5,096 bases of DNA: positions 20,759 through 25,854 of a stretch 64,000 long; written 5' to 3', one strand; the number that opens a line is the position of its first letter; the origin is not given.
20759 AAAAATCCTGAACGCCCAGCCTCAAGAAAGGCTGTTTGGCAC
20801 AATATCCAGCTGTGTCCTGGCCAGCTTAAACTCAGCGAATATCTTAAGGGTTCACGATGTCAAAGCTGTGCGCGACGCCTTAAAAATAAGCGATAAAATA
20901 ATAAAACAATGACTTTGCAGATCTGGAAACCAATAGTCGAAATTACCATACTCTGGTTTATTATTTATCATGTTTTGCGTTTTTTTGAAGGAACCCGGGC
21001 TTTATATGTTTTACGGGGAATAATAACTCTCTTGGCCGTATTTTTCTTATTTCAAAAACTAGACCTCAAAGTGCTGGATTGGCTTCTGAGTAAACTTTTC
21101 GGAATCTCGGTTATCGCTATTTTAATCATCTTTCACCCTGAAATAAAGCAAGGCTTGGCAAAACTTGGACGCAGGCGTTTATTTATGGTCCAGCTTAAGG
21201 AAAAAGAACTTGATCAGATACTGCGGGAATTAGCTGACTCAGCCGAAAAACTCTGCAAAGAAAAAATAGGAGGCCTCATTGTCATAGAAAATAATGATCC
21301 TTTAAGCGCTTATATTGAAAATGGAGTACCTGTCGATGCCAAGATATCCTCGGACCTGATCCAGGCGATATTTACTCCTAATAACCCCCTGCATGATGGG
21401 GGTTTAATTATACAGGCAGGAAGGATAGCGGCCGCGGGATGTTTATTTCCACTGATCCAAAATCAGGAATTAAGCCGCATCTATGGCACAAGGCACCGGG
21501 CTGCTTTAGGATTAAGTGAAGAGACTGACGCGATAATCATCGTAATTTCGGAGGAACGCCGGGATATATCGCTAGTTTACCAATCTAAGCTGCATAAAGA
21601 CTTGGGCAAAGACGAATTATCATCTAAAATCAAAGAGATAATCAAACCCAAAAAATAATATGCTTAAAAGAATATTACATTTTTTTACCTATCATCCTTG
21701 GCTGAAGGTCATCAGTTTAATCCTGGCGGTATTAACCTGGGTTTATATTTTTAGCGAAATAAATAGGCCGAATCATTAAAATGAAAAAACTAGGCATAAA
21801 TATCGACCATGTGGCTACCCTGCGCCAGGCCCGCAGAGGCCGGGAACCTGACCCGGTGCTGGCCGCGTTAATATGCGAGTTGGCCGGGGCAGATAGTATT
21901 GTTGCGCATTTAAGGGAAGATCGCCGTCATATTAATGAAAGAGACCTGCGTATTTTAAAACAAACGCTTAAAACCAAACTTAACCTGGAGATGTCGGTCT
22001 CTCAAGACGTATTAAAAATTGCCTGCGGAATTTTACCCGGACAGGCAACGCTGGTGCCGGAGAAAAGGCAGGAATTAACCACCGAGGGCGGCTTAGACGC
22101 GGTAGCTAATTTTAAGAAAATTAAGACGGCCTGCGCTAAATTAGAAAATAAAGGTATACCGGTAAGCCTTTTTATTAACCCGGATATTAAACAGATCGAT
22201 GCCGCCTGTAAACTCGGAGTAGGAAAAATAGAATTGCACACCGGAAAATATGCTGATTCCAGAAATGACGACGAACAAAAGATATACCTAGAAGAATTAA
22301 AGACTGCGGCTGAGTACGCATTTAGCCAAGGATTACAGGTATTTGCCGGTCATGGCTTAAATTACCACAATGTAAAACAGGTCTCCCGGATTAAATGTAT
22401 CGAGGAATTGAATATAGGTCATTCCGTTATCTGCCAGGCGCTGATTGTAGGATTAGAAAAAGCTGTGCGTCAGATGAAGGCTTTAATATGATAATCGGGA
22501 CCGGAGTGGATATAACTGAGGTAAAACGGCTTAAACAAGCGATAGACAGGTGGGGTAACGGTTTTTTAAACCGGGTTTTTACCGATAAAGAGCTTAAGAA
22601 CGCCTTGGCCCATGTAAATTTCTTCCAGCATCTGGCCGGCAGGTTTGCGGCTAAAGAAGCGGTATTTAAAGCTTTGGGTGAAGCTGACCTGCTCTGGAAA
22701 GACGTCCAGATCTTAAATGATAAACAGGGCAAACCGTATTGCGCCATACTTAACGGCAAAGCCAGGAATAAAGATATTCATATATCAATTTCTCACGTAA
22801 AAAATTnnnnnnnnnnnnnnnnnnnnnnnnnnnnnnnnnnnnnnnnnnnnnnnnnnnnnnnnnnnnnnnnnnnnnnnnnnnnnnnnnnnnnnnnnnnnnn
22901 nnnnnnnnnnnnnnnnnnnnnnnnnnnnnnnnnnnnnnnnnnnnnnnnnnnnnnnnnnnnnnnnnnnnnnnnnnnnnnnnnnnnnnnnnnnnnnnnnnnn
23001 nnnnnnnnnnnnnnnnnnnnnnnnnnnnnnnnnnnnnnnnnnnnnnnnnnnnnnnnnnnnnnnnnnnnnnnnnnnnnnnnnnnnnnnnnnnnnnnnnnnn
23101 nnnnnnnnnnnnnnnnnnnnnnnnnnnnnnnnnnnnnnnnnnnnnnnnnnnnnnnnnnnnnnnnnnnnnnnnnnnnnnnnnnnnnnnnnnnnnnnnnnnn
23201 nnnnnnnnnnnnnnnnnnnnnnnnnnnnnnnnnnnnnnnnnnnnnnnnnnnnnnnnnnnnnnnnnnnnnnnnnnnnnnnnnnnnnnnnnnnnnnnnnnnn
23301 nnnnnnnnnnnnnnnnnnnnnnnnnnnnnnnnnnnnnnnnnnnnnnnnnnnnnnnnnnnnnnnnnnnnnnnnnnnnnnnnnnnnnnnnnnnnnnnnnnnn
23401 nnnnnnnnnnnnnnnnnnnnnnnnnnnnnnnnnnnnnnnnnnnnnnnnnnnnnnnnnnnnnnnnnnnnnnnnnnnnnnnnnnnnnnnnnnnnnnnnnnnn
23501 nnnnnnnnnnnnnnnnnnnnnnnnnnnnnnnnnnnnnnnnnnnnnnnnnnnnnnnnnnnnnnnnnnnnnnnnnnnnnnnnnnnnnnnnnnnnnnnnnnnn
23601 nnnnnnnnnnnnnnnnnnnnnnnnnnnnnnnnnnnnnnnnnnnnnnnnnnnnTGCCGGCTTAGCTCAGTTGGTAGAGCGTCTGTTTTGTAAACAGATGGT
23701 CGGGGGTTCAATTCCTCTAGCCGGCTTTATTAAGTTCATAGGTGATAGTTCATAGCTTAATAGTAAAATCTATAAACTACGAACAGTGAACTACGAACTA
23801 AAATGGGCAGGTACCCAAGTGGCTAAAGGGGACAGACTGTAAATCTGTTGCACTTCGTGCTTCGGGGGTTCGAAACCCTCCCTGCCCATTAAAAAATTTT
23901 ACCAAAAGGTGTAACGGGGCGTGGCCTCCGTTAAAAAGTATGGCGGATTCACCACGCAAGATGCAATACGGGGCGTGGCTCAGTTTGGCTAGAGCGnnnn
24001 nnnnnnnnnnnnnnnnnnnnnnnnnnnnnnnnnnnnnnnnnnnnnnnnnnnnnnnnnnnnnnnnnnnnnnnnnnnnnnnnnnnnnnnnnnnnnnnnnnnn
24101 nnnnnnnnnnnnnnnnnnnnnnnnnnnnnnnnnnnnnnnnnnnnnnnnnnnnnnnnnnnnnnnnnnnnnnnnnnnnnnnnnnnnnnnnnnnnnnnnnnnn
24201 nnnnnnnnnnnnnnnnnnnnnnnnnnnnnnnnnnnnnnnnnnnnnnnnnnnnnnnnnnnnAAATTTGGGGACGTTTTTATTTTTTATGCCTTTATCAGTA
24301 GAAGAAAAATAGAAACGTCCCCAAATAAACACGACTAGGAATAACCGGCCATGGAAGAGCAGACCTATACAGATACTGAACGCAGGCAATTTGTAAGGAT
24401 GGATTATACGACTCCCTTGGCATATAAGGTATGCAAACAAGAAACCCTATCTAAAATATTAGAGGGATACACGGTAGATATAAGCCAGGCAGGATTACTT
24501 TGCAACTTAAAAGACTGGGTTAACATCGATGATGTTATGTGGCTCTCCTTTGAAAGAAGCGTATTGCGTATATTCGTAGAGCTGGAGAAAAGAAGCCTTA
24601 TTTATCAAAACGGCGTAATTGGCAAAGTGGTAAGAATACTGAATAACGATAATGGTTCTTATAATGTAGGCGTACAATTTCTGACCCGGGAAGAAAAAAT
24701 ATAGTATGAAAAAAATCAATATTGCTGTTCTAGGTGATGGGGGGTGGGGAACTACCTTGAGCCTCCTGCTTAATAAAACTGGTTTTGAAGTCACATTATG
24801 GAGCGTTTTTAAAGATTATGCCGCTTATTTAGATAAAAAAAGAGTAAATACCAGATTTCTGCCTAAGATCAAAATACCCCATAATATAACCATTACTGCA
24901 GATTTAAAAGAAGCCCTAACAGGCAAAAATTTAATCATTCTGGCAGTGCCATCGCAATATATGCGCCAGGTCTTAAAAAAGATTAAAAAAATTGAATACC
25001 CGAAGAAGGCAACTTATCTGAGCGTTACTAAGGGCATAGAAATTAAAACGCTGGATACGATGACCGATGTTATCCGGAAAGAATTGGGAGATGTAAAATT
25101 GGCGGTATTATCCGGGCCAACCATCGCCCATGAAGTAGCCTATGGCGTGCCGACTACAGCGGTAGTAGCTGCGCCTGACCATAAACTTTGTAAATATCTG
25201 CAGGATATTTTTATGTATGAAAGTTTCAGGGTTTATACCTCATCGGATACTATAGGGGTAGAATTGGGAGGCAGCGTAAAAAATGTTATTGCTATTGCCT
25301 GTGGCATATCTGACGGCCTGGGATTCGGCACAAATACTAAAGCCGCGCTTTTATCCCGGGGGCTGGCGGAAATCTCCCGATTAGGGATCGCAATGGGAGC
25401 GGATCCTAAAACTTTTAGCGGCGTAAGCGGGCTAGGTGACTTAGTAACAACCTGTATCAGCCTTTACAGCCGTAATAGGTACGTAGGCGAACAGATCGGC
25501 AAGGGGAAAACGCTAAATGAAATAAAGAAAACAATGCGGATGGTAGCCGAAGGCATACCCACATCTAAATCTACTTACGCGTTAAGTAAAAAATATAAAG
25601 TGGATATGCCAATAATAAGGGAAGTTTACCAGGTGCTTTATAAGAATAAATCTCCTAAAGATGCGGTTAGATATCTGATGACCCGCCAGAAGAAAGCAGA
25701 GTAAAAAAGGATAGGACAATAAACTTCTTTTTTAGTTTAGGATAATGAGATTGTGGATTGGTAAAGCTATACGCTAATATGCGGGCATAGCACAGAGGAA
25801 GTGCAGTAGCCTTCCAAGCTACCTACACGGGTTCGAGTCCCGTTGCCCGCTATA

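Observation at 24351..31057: Three paralogous single-domain PilZ proteins, each translationally coupled to a core metabolic enzyme (gpsA, hom, lysC)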

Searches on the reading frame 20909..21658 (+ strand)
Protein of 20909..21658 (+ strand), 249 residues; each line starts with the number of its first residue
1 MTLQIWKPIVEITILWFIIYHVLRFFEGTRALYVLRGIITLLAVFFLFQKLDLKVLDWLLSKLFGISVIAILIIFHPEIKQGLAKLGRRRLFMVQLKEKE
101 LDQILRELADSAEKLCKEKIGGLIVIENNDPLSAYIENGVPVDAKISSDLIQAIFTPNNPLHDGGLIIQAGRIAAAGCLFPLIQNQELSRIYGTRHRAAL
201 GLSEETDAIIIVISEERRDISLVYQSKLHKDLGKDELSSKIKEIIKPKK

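Call 36: search_protein_families(library=pfam, proteins=[window:20909-21658:+], max_evalue=0.001)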
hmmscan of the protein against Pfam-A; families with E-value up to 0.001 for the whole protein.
window:20909-21658:+ (249 aa): 2 families
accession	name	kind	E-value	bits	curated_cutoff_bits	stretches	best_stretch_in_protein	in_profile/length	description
PF02457.21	DAC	-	2.6e-39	133.9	27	1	110-227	2-118/119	DisA bacterial checkpoint controller nucleotide-binding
PF19293.4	CdaA_N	-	3.2e-06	27.7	23.8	1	7-79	8-81/81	CdaA N-terminal transmembrane domain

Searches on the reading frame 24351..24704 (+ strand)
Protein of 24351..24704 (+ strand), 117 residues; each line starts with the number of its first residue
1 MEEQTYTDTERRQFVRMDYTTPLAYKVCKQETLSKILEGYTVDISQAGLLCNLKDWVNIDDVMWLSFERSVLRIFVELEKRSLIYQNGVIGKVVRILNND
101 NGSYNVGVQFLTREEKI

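Call 3: search_protein_families(library=pfam, proteins=[window:24351-24704:+], max_evalue=1)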
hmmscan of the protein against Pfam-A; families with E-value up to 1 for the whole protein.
window:24351-24704:+ (117 aa): 4 families
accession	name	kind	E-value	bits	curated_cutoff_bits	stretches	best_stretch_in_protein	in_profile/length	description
PF07238.19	PilZ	-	6.5e-10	39.7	22.5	1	10-112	1-87/102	PilZ domain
PF02190.22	LON_substr_bdg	-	0.0086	16.4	28.7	1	82-113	60-91/200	ATP-dependent protease La (LON) substrate-binding domain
PF01316.27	Arg_repressor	-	0.14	12.3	27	1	26-49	18-41/70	Arginine repressor, DNA binding domain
PF00133.28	tRNA-synt_1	-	0.15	11.2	22.7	1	45-87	117-159/414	tRNA synthetases class I (I, L, M and V)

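Call 4: search_protein_families(library=ncbifam, proteins=[window:24351-24704:+], max_evalue=1)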
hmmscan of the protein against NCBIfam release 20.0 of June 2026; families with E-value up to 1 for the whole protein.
window:24351-24704:+ (117 aa): 1 family
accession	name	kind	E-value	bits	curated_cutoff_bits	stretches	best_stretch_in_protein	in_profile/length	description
TIGR02616.1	tnaC_leader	equivalog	0.016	15.3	23.55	1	50-60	4-14/22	tryptophanase leader peptide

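Call 30: find_homologous_proteins(query=A1, max_evalue=0.001)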
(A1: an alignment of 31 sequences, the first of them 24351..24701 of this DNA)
Query A1 (31 sequences) (117 aa, profile of the alignment): 1328 proteins with E <= 0.001 among 5159 candidates; the best 120 are listed.
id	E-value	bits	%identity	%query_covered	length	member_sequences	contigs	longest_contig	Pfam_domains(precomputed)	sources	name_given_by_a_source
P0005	2.2e-65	237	68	97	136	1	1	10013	PF07238.20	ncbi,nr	ncbi:MAG: PilZ domain-containing protein [Candidatus Omnitrophica bacterium]|nr:PilZ domain-containi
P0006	2.3e-64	233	66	97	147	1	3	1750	PF07238.20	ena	-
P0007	2.4e-64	233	66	99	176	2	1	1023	PF07238.20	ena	-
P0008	4.8e-64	232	67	99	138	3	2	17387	PF07238.20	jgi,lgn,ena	-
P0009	5.7e-64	232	62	98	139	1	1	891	PF07238.20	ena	-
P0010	7.0e-64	232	68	97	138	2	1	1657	PF07238.20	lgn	-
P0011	7.8e-64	232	65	97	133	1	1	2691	PF07238.20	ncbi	-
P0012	8.5e-64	231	64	99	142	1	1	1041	PF07238.20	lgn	-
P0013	9.3e-64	231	64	99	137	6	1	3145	PF07238.20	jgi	jgi:c-di-GMP-binding flagellar brake protein YcgR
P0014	1.4e-63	231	60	97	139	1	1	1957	PF07238.20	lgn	-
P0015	1.6e-63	230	65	99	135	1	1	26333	PF07238.20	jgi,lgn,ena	-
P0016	1.8e-63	230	66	99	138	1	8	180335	PF07238.20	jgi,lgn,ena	jgi:c-di-GMP-binding flagellar brake protein YcgR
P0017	2.3e-63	230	63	97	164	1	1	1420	PF07238.20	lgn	-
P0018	2.4e-63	230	64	97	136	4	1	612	PF07238.20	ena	-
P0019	2.4e-63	230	63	97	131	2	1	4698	PF07238.20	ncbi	-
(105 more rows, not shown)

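Call 42: search_solved_structures(query=A1, max_evalue=1)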
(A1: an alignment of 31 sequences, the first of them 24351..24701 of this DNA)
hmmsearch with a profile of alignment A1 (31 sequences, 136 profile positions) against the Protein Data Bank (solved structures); distinct sequences matched with E-value up to 1: 3.
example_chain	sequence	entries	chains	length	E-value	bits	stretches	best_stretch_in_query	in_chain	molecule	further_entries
6pk6_A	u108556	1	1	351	0.62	13.1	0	72-131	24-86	Serine/threonine-protein kinase PRP4 homolog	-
6cnh_A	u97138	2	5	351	0.63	13.1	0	72-131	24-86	Serine/threonine-protein kinase PRP4 homolog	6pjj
4ian_A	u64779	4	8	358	0.64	13.1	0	72-131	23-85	Serine/threonine-protein kinase PRP4 homolog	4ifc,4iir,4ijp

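Call 67: predict_structure(alignment_id=A6)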
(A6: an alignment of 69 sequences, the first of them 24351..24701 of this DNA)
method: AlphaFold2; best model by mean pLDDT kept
length: 117 residues; sequences in the alignment: 69
mean_pLDDT: 80.4   pTM: 0.71
mean pLDDT of the five models: 80.4, 73.3, 72.7, 67.6, 63.9
residues with pLDDT >= 90: 27; 70-90: 66; 50-70: 19; < 50: 5
segments of 3 or more residues with pLDDT < 50: 1-4
pLDDT, mean of each block of 10 residues (from residue 1): 49 60 86 84 83 89 90 83 86 90 89 75
secondary structure, 60 per line:
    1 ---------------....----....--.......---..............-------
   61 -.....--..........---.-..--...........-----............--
elements in order: E16-19 E24-27 H30-36 E40-53 E62-66 H69-78 E88-98 E104-115

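Call 70: fold_search(model_id=the predicted structure, library=pdb)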
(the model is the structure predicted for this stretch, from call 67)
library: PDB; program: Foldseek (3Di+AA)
matches with E <= 10: 803; with E <= 0.001: 0
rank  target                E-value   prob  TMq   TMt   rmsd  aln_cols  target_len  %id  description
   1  2ane_H                5.8e-02  0.21  0.21  0.22  12.9       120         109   11  Crystal structure of N-terminal domain of E.Coli Lon Protease (released 2005-11-01)
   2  6ihg                  1.3e-01  0.18  0.25  0.17  14.2       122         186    9  N terminal domain of Mycobacterium avium complex Lon protease (released 2019-08-07)
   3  2ane_B                1.5e-01  0.14  0.21  0.22  12.4       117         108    9  Crystal structure of N-terminal domain of E.Coli Lon Protease (released 2005-11-01)
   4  2ane_A                2.0e-01  0.12  0.21  0.22  13.3       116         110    9  Crystal structure of N-terminal domain of E.Coli Lon Protease (released 2005-11-01)
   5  5mzn                  3.0e-01  0.14  0.21  0.05  12.2        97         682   13  Helicase Sen1 (released 2017-04-19)
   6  7cr9_A                3.2e-01  0.11  0.21  0.13  12.4       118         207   10  Crystal structure of the N-terminal fragment (residue 1-206) of LonA protease from Meiothermus taiwanensis (released 2021-05-26)
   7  7ypk_A                3.2e-01  0.10  0.21  0.04  12.7       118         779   11  Close-ring hexamer of the substrate-bound Lon protease with an S678A mutation (released 2023-10-25)
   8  8ram_O                3.4e-01  0.07  0.17  0.05  12.5        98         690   14  Structure of Sen1 bound RNA Polymerase II pre-termination complex (released 2024-10-30)
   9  9lbn_J                3.6e-01  0.12  0.24  0.23  11.4       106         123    7  The composite cryo-EM structure of the head-to-tail connector and head-proximal tail components of bacteriophage phiXa (released 2025-05-07)
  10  8rao_O                3.6e-01  0.12  0.19  0.05  12.0       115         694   10  Structure of Sen1-ADP.BeF3-RNA complex (released 2024-10-30)
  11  3ljc                  3.8e-01  0.06  0.17  0.09  12.4       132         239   11  Crystal structure of Lon N-terminal domain. (released 2010-07-21)
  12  6bnb_B                4.6e-01  0.08  0.21  0.09  14.2       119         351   12  Crystal structure of DDB1-CRBN-BRD4(BD1) complex bound to dBET57 PROTAC (released 2018-05-30)
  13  2czj_C                5.1e-01  0.11  0.24  0.24  12.6       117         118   13  Crystal structure of the tRNA domain of tmRNA from Thermus thermophilus HB8 (released 2006-10-31)
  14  9dqd_A                5.1e-01  0.08  0.21  0.08  14.2       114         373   12  cryo-EM structure of human Cereblon/DDB1 in complex with a non-traditional CRBN binder (released 2024-12-25)
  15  4v96_AS               5.1e-01  0.03  0.16  0.10  17.4       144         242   13  The structure of a 1.8 MDa viral genome injection device suggests alternative infection mechanisms (released 2014-07-09)
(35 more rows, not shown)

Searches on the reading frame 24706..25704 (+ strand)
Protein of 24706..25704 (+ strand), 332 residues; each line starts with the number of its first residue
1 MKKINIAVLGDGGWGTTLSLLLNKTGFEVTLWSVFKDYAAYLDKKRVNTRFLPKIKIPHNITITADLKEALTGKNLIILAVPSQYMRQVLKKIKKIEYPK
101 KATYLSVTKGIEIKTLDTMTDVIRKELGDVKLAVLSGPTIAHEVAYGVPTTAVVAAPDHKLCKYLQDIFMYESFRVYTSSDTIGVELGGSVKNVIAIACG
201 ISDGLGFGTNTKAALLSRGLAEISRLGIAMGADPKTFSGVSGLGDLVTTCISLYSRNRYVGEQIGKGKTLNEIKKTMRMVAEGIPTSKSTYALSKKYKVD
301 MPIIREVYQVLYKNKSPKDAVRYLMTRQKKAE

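Call 3: search_protein_families(library=pfam, proteins=[window:24706-25704:+], max_evalue=1)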
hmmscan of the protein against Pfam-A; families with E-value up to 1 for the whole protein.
window:24706-25704:+ (332 aa): 10 families
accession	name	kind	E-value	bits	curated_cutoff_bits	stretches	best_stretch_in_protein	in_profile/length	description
PF07479.19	NAD_Gly3P_dh_C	-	3.1e-58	196.4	25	1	181-321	1-141/142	NAD-dependent glycerol-3-phosphate dehydrogenase C-terminus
PF01210.29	NAD_Gly3P_dh_N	-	2.4e-46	158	23.1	1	5-161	1-157/158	NAD-dependent glycerol-3-phosphate dehydrogenase N-terminus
PF20618.3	GPD_NAD_C_bact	-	3.1e-20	72.9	27.6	1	241-307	1-66/66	Bacterial GPD, NAD-dependent C-terminal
PF02558.23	ApbA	-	0.0001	22.4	22.2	1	6-99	1-92/150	Ketopantoate reductase PanE/ApbA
PF03807.23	F420_oxidored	-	0.00024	22.1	21.6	1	6-108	2-92/94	NADP oxidoreductase coenzyme F420-dependent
PF02737.24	3HCDH_N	-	0.0052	17.2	22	1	5-120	1-126/180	3-hydroxyacyl-CoA dehydrogenase, NAD binding domain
PF03446.21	NAD_binding_2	-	0.039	14.4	21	1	5-92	1-75/161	NAD binding domain of 6-phosphogluconate dehydrogenase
PF01118.30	Semialdhyde_dh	-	0.047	14.5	26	1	5-95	1-88/121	Semialdehyde dehydrogenase, NAD binding domain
PF02153.23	PDH_N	-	0.073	13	26.5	1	69-120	41-90/154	Prephenate dehydrogenase, nucleotide-binding domain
PF12116.14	SpoIIID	-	0.12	13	27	1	270-329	15-77/82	Stage III sporulation protein D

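Call 4: search_protein_families(library=ncbifam, proteins=[window:24706-25704:+], max_evalue=1)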
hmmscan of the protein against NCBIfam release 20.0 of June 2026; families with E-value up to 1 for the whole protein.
window:24706-25704:+ (332 aa): 27 families (the best 25 are shown)
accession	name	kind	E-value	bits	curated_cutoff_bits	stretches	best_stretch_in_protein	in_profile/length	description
NF000942.0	PRK00094.1-4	subfamily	1.6e-128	428.6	257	1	5-332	4-332/334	NAD(P)H-dependent glycerol-3-phosphate dehydrogenase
NF000941.0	PRK00094.1-3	equivalog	5.7e-120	400.6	423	1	5-332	3-332/336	NAD(P)H-dependent glycerol-3-phosphate dehydrogenase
NF000940.0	PRK00094.1-2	subfamily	8.7e-107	357.4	202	1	5-332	2-328/330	NAD(P)H-dependent glycerol-3-phosphate dehydrogenase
NF000939.0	PRK00094.1-1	equivalog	1e-101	340.4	473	1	2-332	4-335/339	NAD(P)H-dependent glycerol-3-phosphate dehydrogenase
NF011211.0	PRK14618.1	equivalog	2.3e-98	329.4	489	1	4-332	5-328/328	NAD(P)H-dependent glycerol-3-phosphate dehydrogenase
NF000946.0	PRK00094.2-4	equivalog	1.4e-92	310.3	455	1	3-331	4-331/342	NAD(P)H-dependent glycerol-3-phosphate dehydrogenase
NF009098.0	PRK12439.1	equivalog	7.4e-92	308.3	436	1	2-328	6-331/341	NAD(P)H-dependent glycerol-3-phosphate dehydrogenase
NF011212.0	PRK14619.1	equivalog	1.5e-87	293.7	377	2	65-332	40-307/309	NAD(P)H-dependent glycerol-3-phosphate dehydrogenase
NF000944.0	PRK00094.2-2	equivalog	7.1e-84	281.8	603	1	2-326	19-341/371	NAD(P)H-dependent glycerol-3-phosphate dehydrogenase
NF011213.0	PRK14620.1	equivalog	2.1e-71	240.7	478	1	5-324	2-324/326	NAD(P)H-dependent glycerol-3-phosphate dehydrogenase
TIGR03376.1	glycerol3P_DH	equivalog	5.1e-70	236.3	285.5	1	6-321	2-339/342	glycerol-3-phosphate dehydrogenase (NAD(+))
NF000943.0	PRK00094.2-1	equivalog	3.5e-67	227.1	400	1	5-327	2-295/296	NAD(P)H-dependent glycerol-3-phosphate dehydrogenase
NF000947.0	PRK00094.2-5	equivalog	5.5e-57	193.7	251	1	4-314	5-317/323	NAD(P)H-dependent glycerol-3-phosphate dehydrogenase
NF000945.0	PRK00094.2-3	equivalog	3.8e-56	191.3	491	1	5-326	2-348/352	NAD(P)H-dependent glycerol-3-phosphate dehydrogenase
TIGR00112.1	proC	equivalog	0.00035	20.3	196.75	1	59-123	45-109/263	pyrroline-5-carboxylate reductase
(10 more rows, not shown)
